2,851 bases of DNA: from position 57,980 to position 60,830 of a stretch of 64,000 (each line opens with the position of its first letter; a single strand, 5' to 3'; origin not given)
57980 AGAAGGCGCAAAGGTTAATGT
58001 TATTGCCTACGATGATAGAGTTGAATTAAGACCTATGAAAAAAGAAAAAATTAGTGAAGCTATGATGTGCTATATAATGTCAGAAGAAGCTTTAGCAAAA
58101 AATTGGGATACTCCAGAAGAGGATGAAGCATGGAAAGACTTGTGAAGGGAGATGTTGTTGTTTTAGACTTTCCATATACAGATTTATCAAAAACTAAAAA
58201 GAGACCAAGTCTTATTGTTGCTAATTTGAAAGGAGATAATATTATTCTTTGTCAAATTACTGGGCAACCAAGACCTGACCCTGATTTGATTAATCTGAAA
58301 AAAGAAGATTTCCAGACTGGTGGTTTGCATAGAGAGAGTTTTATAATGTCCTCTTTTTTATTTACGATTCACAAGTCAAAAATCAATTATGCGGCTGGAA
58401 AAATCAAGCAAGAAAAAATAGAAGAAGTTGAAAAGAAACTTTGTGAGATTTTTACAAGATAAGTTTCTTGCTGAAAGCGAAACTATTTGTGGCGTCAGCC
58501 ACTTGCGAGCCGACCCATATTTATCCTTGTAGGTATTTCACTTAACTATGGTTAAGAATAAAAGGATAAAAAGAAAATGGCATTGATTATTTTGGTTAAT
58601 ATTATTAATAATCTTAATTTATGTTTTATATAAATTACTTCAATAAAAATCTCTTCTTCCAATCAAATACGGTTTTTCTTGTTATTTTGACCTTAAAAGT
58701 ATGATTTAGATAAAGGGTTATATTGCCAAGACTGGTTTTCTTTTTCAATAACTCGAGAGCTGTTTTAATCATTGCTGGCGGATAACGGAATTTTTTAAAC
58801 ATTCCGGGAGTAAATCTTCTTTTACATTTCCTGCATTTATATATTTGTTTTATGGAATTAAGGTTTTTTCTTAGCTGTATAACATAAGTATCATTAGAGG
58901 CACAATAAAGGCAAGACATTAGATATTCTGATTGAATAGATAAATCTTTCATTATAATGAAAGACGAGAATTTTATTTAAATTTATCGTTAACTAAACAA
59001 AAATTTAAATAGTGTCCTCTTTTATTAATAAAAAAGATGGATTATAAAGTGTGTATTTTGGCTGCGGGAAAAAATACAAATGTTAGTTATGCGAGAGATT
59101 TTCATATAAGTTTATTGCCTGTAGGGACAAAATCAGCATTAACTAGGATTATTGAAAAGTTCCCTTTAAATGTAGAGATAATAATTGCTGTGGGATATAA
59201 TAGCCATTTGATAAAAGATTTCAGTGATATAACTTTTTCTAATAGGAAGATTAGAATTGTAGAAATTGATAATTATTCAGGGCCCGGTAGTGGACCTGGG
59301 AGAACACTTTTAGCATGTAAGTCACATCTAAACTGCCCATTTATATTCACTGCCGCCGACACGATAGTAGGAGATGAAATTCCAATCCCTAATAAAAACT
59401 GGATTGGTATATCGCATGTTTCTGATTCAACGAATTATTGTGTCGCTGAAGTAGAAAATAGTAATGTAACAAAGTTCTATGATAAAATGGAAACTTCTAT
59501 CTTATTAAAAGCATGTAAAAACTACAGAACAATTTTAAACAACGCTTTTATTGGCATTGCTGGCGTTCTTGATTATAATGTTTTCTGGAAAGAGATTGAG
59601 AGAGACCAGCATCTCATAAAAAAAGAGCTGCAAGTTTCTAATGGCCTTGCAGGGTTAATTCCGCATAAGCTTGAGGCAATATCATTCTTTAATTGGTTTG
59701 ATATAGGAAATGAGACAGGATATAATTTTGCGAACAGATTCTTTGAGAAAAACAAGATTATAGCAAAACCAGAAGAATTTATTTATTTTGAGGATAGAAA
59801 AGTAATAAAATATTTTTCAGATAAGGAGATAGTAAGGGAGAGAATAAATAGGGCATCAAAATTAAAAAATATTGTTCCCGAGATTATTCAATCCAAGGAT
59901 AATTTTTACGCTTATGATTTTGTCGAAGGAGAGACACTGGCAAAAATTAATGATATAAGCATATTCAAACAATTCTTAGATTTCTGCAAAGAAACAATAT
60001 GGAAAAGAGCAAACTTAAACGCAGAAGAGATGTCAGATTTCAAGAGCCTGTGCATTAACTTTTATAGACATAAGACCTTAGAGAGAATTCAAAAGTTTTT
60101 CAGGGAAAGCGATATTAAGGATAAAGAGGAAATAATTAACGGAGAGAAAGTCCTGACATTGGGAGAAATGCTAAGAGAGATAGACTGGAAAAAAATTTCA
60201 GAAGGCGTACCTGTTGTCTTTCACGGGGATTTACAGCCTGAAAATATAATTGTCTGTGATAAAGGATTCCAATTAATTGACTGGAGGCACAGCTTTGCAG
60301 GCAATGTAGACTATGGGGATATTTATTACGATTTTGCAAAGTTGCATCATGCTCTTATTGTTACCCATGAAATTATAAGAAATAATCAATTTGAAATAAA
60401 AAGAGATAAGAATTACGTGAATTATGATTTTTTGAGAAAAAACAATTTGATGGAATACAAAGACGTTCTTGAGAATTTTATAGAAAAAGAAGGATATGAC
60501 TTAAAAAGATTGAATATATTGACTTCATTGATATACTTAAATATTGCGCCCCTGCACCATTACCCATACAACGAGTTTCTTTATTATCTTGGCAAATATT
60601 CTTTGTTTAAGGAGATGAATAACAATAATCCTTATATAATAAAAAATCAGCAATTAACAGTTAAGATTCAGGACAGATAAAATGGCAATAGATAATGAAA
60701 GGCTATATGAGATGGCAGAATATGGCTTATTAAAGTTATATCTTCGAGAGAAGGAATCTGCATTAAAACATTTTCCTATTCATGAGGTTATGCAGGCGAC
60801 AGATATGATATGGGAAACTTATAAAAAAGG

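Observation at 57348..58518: Perfect 14-bp GC-rich inverted repeats bracket a 1.17-kb segment carrying small ORFs and a MazEF module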

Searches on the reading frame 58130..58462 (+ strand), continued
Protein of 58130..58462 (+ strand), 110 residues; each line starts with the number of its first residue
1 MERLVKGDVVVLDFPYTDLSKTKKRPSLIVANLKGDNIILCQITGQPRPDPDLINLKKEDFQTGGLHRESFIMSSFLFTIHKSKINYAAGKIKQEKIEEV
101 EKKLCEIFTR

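Call 90: search_protein_families(library=pfam, proteins=[L212:245-817:+], max_evalue=1)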
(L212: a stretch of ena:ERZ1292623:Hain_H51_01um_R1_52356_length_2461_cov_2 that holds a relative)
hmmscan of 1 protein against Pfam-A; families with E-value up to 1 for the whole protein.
L212:245-817:+ (190 aa): 0 families

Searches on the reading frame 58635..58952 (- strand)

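Call 8: search_protein_families(library=pfam, proteins=[window:58635-58952:-], max_evalue=0.1)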
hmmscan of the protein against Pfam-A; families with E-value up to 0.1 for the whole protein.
window:58635-58952:- (105 aa): 6 families
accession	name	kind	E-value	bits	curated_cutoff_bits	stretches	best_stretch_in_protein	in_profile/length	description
PF22811.2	Zn_ribbon_NrdR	-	1.2e-05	25.6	27.2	1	12-48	1-39/42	Transcriptional repressor NrdR-like, N-terminal domain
PF01096.23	Zn_ribbon_TFIIS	-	0.0014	18.9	21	1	13-48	2-39/39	Transcription factor S-II (TFIIS)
PF23451.1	Zn_ribbon_PaaD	-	0.0037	17.3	27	1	12-47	15-49/53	PaaD zinc beta ribbon domain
PF01155.25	HypA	-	0.0082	16.6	28.9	1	6-49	39-82/112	Hydrogenase/urease nickel incorporation, metallochaperone, hypA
PF02701.20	Zn_ribbon_Dof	-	0.066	13.8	26.6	1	12-50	4-41/59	Dof domain, zinc finger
PF07975.18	C1_4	-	0.072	13.8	28.9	0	14-47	2-35/55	TFIIH C1-like domain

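Call 28: search_protein_families(library=ncbifam, proteins=[window:58635-58952:-], max_evalue=0.1)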
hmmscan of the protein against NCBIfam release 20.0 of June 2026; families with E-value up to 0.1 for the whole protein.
window:58635-58952:- (105 aa): 8 families
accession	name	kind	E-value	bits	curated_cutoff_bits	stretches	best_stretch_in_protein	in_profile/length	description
TIGR00244.1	TIGR00244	equivalog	0.00064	19.8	124.65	1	12-49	1-40/147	transcriptional regulator NrdR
NF033558.1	transpos_IS1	equivalog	0.00072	19.5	100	1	32-100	16-77/199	IS1 family transposase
NF033587.1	transpos_IS6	equivalog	0.0011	18.7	125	1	52-102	1-51/202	IS6 family transposase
NF050000.1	IS1_IS1595_Zn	domain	0.01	16.4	28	1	35-48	19-32/34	IS1/IS1595 family N-terminal zinc-binding domain-containing protein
TIGR01384.1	TFS_arch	equivalog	0.011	16.4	64.75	1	11-47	61-97/101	transcription factor S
TIGR02159.1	PA_CoA_Oxy4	equivalog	0.013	15.8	108.15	1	9-47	103-140/146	1,2-phenylacetyl-CoA epoxidase subunit PaaD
NF047912.1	ECs_2282_CxxC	subfamily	0.055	13.4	37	1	12-50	3-40/60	ECs_2282 family putative zinc-binding protein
TIGR00280.1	eL43_euk_arch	equivalog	0.06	13.7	95.8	1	33-56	50-73/92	50S ribosomal protein L37Ae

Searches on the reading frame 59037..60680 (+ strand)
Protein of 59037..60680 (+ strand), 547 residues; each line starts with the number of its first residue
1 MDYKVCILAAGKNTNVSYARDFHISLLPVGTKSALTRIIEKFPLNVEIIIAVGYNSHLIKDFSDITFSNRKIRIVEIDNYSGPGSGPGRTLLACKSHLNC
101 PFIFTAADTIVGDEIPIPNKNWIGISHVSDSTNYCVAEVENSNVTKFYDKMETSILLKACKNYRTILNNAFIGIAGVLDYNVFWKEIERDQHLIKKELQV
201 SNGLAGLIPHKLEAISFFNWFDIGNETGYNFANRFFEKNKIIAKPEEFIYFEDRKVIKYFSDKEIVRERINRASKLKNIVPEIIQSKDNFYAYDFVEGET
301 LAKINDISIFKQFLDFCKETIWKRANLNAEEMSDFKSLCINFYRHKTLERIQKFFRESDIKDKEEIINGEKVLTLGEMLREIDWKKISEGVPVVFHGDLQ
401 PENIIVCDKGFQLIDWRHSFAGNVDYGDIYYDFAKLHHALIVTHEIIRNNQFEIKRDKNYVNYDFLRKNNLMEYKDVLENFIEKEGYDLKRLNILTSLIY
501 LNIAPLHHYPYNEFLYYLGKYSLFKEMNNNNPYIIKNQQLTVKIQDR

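Call 8: search_protein_families(library=pfam, proteins=[window:59037-60680:+], max_evalue=0.1)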
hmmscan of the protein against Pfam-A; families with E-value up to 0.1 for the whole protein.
window:59037-60680:+ (547 aa): 4 families
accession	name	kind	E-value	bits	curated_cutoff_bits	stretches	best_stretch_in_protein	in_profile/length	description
PF01636.29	APH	-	8.4e-07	29.4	23.2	1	382-437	157-210/239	Phosphotransferase enzyme family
PF19974.5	TCAD9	-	4.4e-06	26.5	40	1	377-441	282-342/429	Ternary complex associated domain 9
PF01163.29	RIO1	-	0.00096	19.3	22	0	394-417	126-149/187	RIO domain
PF01335.27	DED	-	0.026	15.2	35.9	0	326-385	11-70/82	Death effector domain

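Call 28: search_protein_families(library=ncbifam, proteins=[window:59037-60680:+], max_evalue=0.1)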
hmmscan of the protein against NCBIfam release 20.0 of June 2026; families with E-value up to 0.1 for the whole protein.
window:59037-60680:+ (547 aa): 4 families
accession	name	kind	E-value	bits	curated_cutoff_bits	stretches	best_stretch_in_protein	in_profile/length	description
TIGR03992.1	Arch_glmU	subfamily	3.4e-06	26.2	292.1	1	5-153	3-155/393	bifunctional sugar-1-phosphate nucleotidylyltransferase/acetyltransferase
TIGR02721.1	ycfN_thiK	equivalog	0.00014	21.1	299.45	1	269-434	43-183/256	thiamine kinase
NF033068.1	APH_3p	equivalog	0.017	14.6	205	1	362-438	145-217/255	APH(3') family aminoglycoside O-phosphotransferase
TIGR02172.1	Fb_sc_TIGR02172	paralog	0.033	14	228.2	1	391-439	152-195/226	TIGR02172 family protein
